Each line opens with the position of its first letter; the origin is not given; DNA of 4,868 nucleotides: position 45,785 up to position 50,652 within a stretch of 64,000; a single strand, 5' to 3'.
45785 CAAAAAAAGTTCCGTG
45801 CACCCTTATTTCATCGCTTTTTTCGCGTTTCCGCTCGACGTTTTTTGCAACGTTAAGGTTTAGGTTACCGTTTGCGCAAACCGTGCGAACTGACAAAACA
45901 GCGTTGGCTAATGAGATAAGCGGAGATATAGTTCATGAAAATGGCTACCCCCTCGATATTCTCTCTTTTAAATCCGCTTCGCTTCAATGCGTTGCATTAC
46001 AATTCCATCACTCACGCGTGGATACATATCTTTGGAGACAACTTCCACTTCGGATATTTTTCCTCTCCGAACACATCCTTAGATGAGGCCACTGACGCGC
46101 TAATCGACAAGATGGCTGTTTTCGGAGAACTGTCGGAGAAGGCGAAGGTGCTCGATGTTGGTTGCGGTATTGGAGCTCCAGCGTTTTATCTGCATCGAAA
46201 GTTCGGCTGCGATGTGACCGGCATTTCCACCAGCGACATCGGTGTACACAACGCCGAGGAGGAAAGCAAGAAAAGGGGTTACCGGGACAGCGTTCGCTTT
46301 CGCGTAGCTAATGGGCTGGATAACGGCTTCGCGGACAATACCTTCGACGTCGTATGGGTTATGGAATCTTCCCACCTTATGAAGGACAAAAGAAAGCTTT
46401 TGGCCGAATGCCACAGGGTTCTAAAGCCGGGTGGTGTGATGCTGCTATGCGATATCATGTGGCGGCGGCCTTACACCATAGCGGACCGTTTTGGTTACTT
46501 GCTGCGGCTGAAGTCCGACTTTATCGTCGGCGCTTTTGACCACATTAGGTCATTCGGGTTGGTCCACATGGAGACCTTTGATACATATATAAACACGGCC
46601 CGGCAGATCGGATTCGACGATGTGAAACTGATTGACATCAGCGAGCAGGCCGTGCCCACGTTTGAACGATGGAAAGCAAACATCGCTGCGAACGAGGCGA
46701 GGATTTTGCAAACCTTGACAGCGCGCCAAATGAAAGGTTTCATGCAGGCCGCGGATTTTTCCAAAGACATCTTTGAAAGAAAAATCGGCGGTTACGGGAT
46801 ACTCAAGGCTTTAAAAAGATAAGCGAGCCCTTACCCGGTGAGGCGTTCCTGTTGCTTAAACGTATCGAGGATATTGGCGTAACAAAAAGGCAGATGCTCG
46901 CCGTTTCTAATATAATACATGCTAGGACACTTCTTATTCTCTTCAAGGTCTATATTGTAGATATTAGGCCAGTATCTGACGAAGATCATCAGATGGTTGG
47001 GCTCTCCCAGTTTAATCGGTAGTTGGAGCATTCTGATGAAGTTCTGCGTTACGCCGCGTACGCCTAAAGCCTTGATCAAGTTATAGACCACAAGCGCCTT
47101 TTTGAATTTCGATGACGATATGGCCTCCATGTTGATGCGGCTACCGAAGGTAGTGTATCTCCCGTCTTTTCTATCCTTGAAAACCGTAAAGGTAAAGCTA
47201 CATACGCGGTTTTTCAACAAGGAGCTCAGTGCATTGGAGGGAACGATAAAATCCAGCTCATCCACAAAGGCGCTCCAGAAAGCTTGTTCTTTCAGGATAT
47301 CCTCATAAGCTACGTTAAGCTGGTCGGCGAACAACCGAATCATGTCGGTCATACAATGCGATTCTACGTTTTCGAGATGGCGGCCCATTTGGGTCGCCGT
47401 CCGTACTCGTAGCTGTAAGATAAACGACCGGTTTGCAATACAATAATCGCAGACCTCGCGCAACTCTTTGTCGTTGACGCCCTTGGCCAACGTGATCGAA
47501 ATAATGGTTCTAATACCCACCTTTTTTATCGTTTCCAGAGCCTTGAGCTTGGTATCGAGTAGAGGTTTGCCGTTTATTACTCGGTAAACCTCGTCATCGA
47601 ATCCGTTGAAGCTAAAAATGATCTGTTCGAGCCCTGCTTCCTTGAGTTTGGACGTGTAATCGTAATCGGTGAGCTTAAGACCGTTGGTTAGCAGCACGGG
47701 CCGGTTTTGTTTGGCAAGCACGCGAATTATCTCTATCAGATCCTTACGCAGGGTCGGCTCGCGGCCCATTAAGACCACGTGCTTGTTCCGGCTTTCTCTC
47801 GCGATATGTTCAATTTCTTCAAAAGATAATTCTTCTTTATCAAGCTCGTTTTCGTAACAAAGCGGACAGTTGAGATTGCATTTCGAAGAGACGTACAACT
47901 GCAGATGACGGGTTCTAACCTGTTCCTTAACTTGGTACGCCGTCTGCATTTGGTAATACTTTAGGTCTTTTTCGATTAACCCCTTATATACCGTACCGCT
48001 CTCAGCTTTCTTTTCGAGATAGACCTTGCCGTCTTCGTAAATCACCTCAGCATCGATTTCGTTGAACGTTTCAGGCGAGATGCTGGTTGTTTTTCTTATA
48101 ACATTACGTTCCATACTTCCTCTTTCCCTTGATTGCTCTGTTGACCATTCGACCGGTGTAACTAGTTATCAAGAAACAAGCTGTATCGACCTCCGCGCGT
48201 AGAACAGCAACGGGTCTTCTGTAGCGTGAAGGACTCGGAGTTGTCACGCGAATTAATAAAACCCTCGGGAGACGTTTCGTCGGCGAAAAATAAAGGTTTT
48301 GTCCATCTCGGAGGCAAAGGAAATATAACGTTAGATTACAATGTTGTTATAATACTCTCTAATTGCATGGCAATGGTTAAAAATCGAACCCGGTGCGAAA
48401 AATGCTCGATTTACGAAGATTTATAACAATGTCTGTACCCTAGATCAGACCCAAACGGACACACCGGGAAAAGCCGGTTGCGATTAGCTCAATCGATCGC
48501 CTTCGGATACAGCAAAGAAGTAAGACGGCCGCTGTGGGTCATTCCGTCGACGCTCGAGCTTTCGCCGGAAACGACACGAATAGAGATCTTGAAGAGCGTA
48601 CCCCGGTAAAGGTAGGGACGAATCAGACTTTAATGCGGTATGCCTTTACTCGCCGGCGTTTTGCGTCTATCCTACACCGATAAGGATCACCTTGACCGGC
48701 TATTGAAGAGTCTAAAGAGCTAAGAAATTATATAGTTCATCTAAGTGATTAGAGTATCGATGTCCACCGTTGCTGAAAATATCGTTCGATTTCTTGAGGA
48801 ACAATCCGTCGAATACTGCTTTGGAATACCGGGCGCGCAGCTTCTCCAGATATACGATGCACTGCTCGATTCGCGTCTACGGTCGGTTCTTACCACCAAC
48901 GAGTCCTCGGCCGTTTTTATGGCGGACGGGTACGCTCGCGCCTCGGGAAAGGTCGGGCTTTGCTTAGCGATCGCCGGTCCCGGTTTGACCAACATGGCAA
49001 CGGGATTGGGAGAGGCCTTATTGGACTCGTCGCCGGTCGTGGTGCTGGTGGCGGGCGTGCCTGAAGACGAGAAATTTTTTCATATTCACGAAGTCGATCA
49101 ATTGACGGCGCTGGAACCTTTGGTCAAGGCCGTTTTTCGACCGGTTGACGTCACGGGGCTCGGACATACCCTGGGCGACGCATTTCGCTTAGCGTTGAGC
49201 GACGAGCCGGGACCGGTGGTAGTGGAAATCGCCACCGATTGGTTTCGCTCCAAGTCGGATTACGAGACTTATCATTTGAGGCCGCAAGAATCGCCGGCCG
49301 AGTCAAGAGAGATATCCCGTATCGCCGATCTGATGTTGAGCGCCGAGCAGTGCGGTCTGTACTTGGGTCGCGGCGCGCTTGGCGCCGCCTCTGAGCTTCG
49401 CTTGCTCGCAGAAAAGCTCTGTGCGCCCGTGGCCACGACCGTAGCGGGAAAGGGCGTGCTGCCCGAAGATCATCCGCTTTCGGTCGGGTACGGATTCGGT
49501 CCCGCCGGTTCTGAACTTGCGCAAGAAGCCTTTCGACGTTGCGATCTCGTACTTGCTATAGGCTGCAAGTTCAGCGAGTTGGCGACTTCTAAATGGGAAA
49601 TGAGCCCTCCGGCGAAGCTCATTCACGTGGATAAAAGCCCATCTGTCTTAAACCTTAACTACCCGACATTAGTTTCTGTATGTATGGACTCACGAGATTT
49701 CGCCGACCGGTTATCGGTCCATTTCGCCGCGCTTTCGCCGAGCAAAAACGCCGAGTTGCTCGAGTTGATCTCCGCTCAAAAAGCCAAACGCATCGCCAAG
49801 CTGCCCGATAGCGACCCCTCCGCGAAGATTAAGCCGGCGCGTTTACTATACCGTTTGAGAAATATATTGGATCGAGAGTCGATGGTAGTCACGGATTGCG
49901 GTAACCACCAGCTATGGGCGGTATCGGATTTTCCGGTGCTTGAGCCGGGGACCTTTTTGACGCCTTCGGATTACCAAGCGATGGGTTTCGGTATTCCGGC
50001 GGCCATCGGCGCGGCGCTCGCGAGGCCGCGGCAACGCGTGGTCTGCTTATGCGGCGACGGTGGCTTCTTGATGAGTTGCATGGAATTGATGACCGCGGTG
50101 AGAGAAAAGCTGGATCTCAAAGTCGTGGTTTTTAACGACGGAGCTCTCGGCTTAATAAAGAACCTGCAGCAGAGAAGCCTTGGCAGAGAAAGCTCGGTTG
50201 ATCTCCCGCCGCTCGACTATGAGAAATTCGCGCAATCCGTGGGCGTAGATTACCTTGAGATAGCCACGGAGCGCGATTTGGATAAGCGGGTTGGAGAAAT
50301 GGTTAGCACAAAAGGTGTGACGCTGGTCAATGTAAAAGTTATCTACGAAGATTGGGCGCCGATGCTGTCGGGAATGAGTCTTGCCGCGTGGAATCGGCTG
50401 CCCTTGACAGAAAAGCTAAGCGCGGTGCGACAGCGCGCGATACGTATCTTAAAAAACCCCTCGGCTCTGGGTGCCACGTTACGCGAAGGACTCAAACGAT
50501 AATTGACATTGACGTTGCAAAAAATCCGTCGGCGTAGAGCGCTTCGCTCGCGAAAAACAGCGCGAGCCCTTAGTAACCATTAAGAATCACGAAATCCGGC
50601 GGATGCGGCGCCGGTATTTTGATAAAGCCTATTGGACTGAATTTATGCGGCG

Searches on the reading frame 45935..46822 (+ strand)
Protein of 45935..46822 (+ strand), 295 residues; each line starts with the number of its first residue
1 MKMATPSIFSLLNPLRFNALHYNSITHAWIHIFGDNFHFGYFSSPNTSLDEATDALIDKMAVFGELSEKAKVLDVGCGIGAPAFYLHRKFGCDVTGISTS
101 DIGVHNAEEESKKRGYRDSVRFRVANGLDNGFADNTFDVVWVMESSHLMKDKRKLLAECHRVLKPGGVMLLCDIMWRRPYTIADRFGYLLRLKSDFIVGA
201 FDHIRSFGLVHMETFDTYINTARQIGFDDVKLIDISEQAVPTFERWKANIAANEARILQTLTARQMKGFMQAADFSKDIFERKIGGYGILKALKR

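Call 9: search_protein_families(library=ncbifam, proteins=[window:45935-46822:+], max_evalue=0.001)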
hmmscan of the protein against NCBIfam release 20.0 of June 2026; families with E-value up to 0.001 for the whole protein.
window:45935-46822:+ (295 aa): 45 families (the best 25 are shown)
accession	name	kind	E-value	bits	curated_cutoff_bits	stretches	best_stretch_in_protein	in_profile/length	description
NF045667.1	MTase_DVU1556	equivalog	7.1e-23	81.2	155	1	55-281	9-166/213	DVU_1556 family methyltransferase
NF041675.1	sarc_dimgly_tmase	equivalog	4.9e-20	72.6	550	1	28-255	24-238/278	sarcosine/dimethylglycine N-methyltransferase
NF041943.1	GPPMT_Stmyces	equivalog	1.2e-19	71.2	400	1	62-170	71-178/272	geranyl diphosphate 2-C-methyltransferase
NF045825.1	FAmtase_mtf2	equivalog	1.1e-15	57.6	400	1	70-180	60-165/248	fatty-acid O-methyltransferase Mtf2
NF053839.1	CPFASynBruc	equivalog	1.2e-15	57.4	600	1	37-175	143-280/410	cyclopropane fatty acid synthase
NF043040.1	corrin_prot_MT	hypoth_equivalog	1.5e-15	57.3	180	1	63-185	35-159/216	corrinoid protein-associated methyltransferase CpaM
NF041536.1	ArsM_DUF2284_UU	exception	8.4e-15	54.1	575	1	63-175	71-184/459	arsenite methyltransferase/DUF2284 domain selenoprotein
NF041537.1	ArsM_AhpD_UU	exception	3.7e-14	52.3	510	1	63-179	71-188/345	arsenite methyltransferase/AhpD domain selenoprotein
NF045823.1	PthPhpthDimycoMt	equivalog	7.6e-14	51.5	300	1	63-175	62-170/256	phthiotriol/phenolphthiotriol dimycocerosates methyltransferase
NF047649.1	MTase_UXPK_star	exception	1.2e-13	50.7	460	1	63-175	72-185/283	methyltransferase/UXPK-star double selenoprotein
NF040539.1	AST_met_ArsM_2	exception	3.3e-13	50.1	240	1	65-179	53-171/262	putative arsinothricin biosynthesis methyltransferase ArsM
TIGR01934.1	MenG_MenH_UbiE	subfamily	1.1e-12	47.7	158.35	1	67-178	38-148/223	ubiquinone/menaquinone biosynthesis methyltransferase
TIGR01983.1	UbiG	equivalog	5.9e-12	45.4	102.95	1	67-174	48-154/228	bifunctional 2-polyprenyl-6-hydroxyphenol methylase/3-demethylubiquinol 3-O-methyltransferase UbiG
NF008823.0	PRK11873.1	subfamily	1.3e-11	44.5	263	1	63-211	72-219/272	arsenite methyltransferase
NF040703.1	cyclopro_CfaB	exception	3.3e-11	42.6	650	1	38-174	129-266/393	C17 cyclopropane fatty acid synthase CfaB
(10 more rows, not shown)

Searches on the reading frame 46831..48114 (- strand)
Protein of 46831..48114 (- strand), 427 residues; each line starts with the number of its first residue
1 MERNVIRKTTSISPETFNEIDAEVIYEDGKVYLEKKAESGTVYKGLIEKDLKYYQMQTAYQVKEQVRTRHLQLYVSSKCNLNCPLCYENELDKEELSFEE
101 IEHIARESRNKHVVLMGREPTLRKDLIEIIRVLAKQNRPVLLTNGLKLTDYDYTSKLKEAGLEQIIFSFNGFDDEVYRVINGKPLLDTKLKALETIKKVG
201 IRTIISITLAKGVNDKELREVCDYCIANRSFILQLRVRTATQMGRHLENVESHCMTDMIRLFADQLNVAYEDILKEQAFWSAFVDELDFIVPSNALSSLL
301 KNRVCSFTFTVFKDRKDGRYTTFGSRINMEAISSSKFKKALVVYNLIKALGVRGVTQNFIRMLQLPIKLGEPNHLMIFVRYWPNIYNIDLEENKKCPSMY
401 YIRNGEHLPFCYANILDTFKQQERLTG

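Call 9: search_protein_families(library=ncbifam, proteins=[window:46831-48114:-], max_evalue=0.001)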
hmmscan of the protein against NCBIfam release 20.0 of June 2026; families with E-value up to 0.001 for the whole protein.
window:46831-48114:- (427 aa): 45 families (the best 25 are shown)
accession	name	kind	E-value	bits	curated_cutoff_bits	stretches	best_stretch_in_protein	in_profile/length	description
NF045646.2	rSAM_Se_TrsS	equivalog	4.2e-39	134.3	490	1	73-417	90-433/441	radical SAM (seleno)protein TrsS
NF045702.1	rSAM_GDGT_ether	equivalog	2.6e-34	118.7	450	2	71-251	88-280/486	tetraether lipid synthase Tes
TIGR02668.1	moaA_archaeal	equivalog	4.2e-27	94.9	325.25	1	69-245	10-193/303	GTP 3',8-cyclase MoaA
NF001199.0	PRK00164.2-1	equivalog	9.3e-27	94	231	1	69-238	12-187/308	GTP 3',8-cyclase MoaA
TIGR02666.1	moaA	equivalog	7e-21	74.5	284.05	1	68-246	9-198/336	GTP 3',8-cyclase MoaA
NF045703.1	rSAM_Tes_intein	exception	9.7e-17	60.1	1700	2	111-243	645-776/1040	tetraether lipid synthase Tes, intein-containing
TIGR04055.1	rSAM_NirJ2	equivalog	4.9e-14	52.6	500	1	76-228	7-164/326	putative heme d1 biosynthesis radical SAM protein NirJ2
TIGR04317.1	W_rSAM_matur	equivalog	1.3e-13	50.8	380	1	69-200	4-140/349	tungsten cofactor oxidoreductase radical SAM maturase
TIGR04347.1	pseudo_SAM_Halo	equivalog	3.1e-13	49.8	525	1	58-224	26-198/390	TIGR04347 family pseudo-SAM/SPASM protein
TIGR04545.1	rSAM_ahbD_hemeb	equivalog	5.2e-13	49.1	500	1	75-251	6-190/339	heme b synthase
NF045574.1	sacti_mat_StsB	exception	6.3e-13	48.4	625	1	30-260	57-289/466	StsB family radical SAM/SPASM domain sactipeptide maturase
TIGR03977.1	rSAM_pair_HxsC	equivalog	1.4e-12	47.2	267.9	1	61-254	17-219/292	His-Xaa-Ser system radical SAM maturase HxsC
TIGR02109.1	PQQ_syn_pqqE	equivalog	1.7e-12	47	381.35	1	75-227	13-171/358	pyrroloquinoline quinone biosynthesis protein PqqE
TIGR04546.1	rSAM_ahbC_deAc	equivalog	6.8e-12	44.9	650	1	75-223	45-198/390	12,18-didecarboxysiroheme deacetylase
NF050035.1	rSAM_WgK_link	exception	1.7e-11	43.8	650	1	72-211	12-158/367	radical SAM/SPASM peptide maturase WgkB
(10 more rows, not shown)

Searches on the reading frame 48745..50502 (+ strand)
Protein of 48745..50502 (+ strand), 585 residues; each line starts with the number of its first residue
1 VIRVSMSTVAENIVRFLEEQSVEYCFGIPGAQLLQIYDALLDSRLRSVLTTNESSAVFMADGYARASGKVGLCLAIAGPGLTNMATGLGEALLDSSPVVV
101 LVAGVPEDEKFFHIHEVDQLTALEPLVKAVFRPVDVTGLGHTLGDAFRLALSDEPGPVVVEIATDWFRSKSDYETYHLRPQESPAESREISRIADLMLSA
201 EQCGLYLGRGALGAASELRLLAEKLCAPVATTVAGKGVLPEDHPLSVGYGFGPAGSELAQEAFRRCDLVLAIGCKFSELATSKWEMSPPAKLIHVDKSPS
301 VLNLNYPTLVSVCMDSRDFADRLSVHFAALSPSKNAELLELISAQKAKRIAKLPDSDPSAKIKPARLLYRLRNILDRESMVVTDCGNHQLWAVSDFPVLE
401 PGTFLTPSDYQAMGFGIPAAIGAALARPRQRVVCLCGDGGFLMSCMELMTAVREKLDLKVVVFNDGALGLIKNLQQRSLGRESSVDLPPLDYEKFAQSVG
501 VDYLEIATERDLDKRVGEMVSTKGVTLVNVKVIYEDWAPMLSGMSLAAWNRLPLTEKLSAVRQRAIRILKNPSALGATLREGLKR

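Call 9: search_protein_families(library=ncbifam, proteins=[window:48745-50502:+], max_evalue=0.001)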
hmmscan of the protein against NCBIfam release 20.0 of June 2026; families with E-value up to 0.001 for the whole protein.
window:48745-50502:+ (585 aa): 56 families (the best 25 are shown)
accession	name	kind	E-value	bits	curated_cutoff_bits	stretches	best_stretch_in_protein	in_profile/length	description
TIGR00118.1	acolac_lg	equivalog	1e-110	370.9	538.35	1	9-542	3-545/557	biosynthetic-type acetolactate synthase large subunit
NF004919.0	PRK06276.1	equivalog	7.5e-102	341.5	866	1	10-541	4-547/582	acetolactate synthase large subunit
NF006187.0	PRK08322.1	equivalog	1.3e-100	337.4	509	1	8-538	3-534/548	acetolactate synthase large subunit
NF006524.0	PRK08978.1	equivalog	4.2e-95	319.1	738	1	10-532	4-524/548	acetolactate synthase 2 catalytic subunit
NF004710.0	PRK06048.1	equivalog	1.5e-94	317.5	976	1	7-540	8-546/561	acetolactate synthase large subunit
NF006016.1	PRK08155.1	equivalog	3.8e-93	312.8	870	1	8-536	4-536/554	acetolactate synthase large subunit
NF005712.0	PRK07524.1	subfamily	3.3e-92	309.7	500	1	6-532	2-529/536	5-guanidino-2-oxopentanoate decarboxylase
NF006378.0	PRK08617.1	equivalog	1.3e-88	297.7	510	1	7-538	8-544/556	acetolactate synthase AlsS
NF005651.0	PRK07418.1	subfamily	2e-88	297.2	942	1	7-543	19-572/617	acetolactate synthase large subunit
NF006122.0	PRK08266.1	subfamily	1.3e-87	294.5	571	1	6-533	3-525/543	hypothetical protein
NF005470.0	PRK07064.1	equivalog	9.3e-86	289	495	1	6-532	4-529/552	thiamine pyrophosphate-binding protein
NF005860.0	PRK07789.1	equivalog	3.2e-83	280.1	881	1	8-518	35-563/615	acetolactate synthase large subunit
NF005228.0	PRK06725.1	equivalog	8e-83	278.5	991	1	6-533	15-546/571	acetolactate synthase large subunit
NF006319.0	PRK08527.1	equivalog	7.5e-81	272.2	905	1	10-542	7-549/565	acetolactate synthase large subunit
NF005039.0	PRK06456.1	equivalog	5.8e-80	269.4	868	1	6-535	1-547/572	acetolactate synthase large subunit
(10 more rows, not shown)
